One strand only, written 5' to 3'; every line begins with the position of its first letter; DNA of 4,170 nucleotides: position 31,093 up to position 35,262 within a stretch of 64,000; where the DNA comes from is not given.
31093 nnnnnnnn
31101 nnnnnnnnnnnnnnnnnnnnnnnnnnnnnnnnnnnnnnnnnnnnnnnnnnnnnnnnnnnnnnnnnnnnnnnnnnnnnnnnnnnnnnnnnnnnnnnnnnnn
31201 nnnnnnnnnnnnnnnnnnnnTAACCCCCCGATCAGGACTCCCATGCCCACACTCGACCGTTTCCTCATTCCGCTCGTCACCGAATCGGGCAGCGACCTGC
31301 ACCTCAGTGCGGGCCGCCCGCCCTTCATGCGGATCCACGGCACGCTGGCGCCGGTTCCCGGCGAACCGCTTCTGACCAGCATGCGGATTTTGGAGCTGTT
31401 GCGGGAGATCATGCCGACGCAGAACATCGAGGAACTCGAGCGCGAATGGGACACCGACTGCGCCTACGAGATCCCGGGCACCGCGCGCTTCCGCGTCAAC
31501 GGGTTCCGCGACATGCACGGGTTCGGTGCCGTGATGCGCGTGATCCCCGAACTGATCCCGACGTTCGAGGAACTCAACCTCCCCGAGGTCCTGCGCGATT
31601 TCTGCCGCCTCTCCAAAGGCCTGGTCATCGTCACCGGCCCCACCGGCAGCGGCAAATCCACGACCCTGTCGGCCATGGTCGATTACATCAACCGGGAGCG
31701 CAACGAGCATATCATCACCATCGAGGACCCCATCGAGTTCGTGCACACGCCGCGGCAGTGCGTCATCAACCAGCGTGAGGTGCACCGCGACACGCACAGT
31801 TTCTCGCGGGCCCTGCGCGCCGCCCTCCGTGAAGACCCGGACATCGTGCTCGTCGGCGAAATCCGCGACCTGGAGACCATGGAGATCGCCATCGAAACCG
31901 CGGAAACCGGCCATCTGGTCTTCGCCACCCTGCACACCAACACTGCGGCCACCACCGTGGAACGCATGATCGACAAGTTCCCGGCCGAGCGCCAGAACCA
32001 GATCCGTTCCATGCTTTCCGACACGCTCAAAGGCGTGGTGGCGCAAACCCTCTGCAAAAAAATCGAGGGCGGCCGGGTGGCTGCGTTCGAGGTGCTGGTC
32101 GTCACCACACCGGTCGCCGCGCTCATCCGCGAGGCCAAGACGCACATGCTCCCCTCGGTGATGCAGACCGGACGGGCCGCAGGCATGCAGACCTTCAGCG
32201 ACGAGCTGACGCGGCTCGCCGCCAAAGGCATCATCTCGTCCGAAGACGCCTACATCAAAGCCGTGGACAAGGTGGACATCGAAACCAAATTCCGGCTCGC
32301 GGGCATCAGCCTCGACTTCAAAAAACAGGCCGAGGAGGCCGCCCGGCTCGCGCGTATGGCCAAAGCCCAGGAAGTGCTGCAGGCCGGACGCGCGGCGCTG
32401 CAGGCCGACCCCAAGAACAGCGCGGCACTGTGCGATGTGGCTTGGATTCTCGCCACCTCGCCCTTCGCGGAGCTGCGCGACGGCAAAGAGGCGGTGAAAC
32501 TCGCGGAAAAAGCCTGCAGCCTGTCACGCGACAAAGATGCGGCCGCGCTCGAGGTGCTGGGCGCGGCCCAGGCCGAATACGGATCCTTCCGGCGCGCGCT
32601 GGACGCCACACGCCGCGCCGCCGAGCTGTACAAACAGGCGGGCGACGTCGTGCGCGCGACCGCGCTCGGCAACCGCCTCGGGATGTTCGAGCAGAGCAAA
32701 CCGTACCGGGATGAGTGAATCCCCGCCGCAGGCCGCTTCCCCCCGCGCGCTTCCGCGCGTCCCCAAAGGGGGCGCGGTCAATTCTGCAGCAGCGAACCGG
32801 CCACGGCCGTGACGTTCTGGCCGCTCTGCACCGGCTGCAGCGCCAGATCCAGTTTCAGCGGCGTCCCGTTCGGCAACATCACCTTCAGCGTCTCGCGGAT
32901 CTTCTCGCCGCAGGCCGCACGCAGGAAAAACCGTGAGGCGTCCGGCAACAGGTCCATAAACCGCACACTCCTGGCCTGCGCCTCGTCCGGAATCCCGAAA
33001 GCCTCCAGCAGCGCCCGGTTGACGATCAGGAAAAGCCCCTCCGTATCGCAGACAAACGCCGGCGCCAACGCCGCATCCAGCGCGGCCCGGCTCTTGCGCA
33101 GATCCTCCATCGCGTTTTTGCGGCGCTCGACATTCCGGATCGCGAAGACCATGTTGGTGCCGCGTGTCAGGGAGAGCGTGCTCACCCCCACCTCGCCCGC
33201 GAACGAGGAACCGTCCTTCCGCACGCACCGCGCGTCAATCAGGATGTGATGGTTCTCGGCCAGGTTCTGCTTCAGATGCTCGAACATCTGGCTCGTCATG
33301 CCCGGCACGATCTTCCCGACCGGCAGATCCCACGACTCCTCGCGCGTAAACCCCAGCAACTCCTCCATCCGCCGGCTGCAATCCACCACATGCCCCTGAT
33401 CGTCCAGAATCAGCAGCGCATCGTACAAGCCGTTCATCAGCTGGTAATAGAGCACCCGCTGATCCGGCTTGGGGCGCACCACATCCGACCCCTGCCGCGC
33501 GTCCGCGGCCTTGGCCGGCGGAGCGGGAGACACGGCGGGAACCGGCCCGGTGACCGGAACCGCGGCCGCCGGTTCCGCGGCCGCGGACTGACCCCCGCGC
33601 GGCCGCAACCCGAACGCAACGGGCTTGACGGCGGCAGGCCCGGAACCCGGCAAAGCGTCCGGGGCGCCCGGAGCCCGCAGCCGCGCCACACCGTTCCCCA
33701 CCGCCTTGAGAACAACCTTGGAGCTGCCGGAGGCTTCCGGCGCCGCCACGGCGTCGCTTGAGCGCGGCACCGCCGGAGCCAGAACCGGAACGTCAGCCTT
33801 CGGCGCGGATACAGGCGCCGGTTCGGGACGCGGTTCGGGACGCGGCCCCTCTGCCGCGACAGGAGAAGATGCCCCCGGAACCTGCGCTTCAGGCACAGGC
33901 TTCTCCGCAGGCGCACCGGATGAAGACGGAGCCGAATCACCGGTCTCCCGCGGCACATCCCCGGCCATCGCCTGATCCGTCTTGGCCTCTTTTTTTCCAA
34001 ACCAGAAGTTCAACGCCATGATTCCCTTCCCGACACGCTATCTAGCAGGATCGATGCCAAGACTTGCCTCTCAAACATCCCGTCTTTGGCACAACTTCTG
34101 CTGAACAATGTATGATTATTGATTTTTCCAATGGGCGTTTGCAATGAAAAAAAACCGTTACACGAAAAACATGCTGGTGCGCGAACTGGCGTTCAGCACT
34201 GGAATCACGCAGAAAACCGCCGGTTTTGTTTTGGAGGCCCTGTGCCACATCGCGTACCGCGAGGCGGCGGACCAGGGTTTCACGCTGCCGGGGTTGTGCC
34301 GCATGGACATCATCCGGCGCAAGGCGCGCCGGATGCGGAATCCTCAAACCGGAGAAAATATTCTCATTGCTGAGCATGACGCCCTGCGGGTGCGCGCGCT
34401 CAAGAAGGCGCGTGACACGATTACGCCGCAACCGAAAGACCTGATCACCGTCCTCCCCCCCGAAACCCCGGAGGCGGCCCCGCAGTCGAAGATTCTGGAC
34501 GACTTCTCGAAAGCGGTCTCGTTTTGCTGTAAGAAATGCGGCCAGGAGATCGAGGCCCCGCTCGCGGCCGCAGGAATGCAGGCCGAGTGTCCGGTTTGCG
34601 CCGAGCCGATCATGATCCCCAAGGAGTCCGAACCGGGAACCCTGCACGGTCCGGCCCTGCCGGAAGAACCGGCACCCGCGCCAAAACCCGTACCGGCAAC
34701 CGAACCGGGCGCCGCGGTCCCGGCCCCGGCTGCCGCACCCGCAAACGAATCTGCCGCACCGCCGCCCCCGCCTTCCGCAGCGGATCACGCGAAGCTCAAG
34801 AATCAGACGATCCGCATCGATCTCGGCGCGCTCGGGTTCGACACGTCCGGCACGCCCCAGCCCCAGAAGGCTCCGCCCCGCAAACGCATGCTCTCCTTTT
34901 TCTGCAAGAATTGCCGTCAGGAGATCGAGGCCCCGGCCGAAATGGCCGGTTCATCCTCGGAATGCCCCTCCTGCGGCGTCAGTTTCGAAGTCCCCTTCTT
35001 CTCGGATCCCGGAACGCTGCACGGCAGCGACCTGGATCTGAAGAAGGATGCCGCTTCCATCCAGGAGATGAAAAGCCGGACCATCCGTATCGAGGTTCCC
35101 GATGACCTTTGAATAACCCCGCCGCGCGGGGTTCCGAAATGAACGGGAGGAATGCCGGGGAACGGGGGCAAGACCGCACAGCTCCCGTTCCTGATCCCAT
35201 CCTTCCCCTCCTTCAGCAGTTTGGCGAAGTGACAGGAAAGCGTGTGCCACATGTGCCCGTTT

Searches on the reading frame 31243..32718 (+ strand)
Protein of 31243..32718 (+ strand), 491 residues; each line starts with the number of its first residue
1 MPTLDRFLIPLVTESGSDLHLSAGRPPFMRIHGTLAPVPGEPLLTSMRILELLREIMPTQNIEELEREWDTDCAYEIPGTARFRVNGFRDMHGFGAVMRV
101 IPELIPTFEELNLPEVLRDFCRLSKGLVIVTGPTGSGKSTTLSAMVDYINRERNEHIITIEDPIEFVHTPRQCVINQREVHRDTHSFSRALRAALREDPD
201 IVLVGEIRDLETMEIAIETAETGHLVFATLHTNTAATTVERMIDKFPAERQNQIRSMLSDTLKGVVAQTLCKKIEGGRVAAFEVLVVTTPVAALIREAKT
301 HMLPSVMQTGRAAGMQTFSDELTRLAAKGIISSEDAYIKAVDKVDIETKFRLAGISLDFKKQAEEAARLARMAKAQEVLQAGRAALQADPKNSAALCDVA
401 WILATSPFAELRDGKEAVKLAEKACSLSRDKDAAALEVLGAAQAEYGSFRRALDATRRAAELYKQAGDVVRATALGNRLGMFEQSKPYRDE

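Call 7: search_protein_families(library=pfam, proteins=[window:31243-32718:+], max_evalue=0.001)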
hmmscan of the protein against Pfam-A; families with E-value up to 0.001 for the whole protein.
window:31243-32718:+ (491 aa): 5 families
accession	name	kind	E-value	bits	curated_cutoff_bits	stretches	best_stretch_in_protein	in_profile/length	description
PF00437.27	T2SSE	-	5e-50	170.6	24.9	1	30-274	41-281/370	Type II/IV secretion system protein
PF13191.12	AAA_16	-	5.4e-05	24.2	32.6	1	120-171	19-66/167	AAA ATPase domain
PF13401.12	AAA_22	-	0.00028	21.6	27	1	124-163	4-42/130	AAA domain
PF13604.12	AAA_30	-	0.00033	20.9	27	0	116-155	9-47/191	AAA domain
PF13476.12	AAA_23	-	0.00038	21.6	27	1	120-145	17-39/201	AAA domain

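Call 10: search_protein_families(library=ncbifam, proteins=[window:31243-32718:+], max_evalue=0.01)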
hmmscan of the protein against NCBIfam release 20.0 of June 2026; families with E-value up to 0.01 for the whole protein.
window:31243-32718:+ (491 aa): 21 families
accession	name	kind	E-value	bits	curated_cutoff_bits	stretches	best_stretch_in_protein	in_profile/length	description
TIGR01420.1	pilT_fam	subfamily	1.8e-137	458.2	319.1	1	4-343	2-341/343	PilT/PilU family type 4a pilus ATPase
TIGR02533.1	type_II_gspE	equivalog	5.2e-48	163.9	630.25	1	116-274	234-382/486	type II secretion system ATPase GspE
TIGR02525.1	plasmid_TraJ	equivalog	5.9e-46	157.1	368.3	1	95-302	119-329/372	plasmid transfer ATPase TraJ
NF007755.0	PRK10436.1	equivalog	1.1e-45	156.2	617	1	13-274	98-358/465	type II secretion system protein GspE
TIGR02538.1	type_IV_pilB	equivalog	1.9e-45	155.5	675.65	1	11-244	192-431/564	type IV-A pilus assembly ATPase PilB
TIGR02524.1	dot_icm_DotB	equivalog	1.1e-41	143.2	463.3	1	4-332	6-346/358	Dot/Icm type IV secretion system ATPase DotB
NF041000.1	ATPase_ComGA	equivalog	1.7e-39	135.5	300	1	96-272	96-266/267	competence type IV pilus ATPase ComGA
NF053534.1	T4PilAsmATPsTfpB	equivalog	6.1e-37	127.3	850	1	92-273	297-474/584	type IV pilus assembly ATPase TfpB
NF058587.1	archaellum_moto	equivalog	6.4e-20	71.4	550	1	128-249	278-396/527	archaellum flagellar ATPase motor FlaI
TIGR02782.1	TrbB_P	equivalog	1.8e-17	63.6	304.55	1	124-280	135-288/303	P-type conjugative transfer ATPase TrbB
TIGR02788.1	VirB11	equivalog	2.9e-15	56.1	249.95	1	123-246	142-266/308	P-type DNA transfer ATPase VirB11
TIGR03819.1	heli_sec_ATPase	hypoth_equivalog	3.8e-13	49.3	373.15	1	125-241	178-296/340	TadA family conjugal transfer-associated ATPase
NF010469.0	PRK13894.1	subfamily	1e-12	48.1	508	1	122-266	147-290/320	conjugal transfer ATPase TrbB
NF010407.0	PRK13833.1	subfamily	3.5e-12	46.4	499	1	128-260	147-277/323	conjugal transfer protein TrbB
NF010425.0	PRK13851.1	equivalog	1.3e-09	37.4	461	1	108-237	146-275/344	type IV secretion system protein VirB11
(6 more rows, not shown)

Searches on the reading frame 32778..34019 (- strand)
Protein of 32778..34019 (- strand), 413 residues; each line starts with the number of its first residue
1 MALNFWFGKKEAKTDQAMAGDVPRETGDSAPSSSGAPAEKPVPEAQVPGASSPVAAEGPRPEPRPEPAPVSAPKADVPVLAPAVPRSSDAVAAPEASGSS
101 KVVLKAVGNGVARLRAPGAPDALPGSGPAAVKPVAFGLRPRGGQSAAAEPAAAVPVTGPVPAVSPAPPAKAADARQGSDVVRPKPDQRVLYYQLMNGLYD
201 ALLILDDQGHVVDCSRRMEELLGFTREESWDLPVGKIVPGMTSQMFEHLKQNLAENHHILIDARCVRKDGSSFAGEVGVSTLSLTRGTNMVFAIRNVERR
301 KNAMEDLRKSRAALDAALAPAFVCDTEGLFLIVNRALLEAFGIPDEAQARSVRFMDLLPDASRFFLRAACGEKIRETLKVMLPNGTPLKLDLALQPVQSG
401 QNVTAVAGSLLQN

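Call 7: search_protein_families(library=pfam, proteins=[window:32778-34019:-], max_evalue=0.001)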
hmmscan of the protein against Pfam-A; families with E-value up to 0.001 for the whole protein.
window:32778-34019:- (413 aa): 5 families
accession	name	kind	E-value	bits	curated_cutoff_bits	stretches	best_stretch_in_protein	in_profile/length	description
PF00989.32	PAS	-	4.8e-11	43.1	22.6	1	191-281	3-95/113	PAS fold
PF13426.13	PAS_9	-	9.8e-11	42.3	27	1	200-296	2-100/103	PAS domain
PF13188.13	PAS_8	-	1.6e-09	37.7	21.8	1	191-229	3-43/65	PAS domain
PF08448.16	PAS_4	-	7.2e-09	36.3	23.1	0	315-401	2-94/110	PAS fold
PF08447.18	PAS_3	-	0.00086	20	25.6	0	212-271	2-64/89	PAS fold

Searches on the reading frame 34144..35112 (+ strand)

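Call 7: search_protein_families(library=pfam, proteins=[window:34144-35112:+], max_evalue=0.001)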
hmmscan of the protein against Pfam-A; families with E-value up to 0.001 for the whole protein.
window:34144-35112:+ (322 aa): 4 families
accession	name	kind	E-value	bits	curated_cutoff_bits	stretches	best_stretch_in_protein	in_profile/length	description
PF00216.26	Bac_DNA_binding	-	8.2e-14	52.1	22.4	1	7-93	2-89/90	Bacterial DNA-binding protein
PF12647.12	RNHCP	-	8.4e-05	22.9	24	0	251-283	3-35/90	RNHCP domain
PF09723.15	Zn_ribbon_8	-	0.00069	20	34.4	0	252-279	6-34/41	Zinc ribbon domain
PF12773.13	DZR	-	0.00088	19.8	27.3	0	251-280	12-33/45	Double zinc ribbon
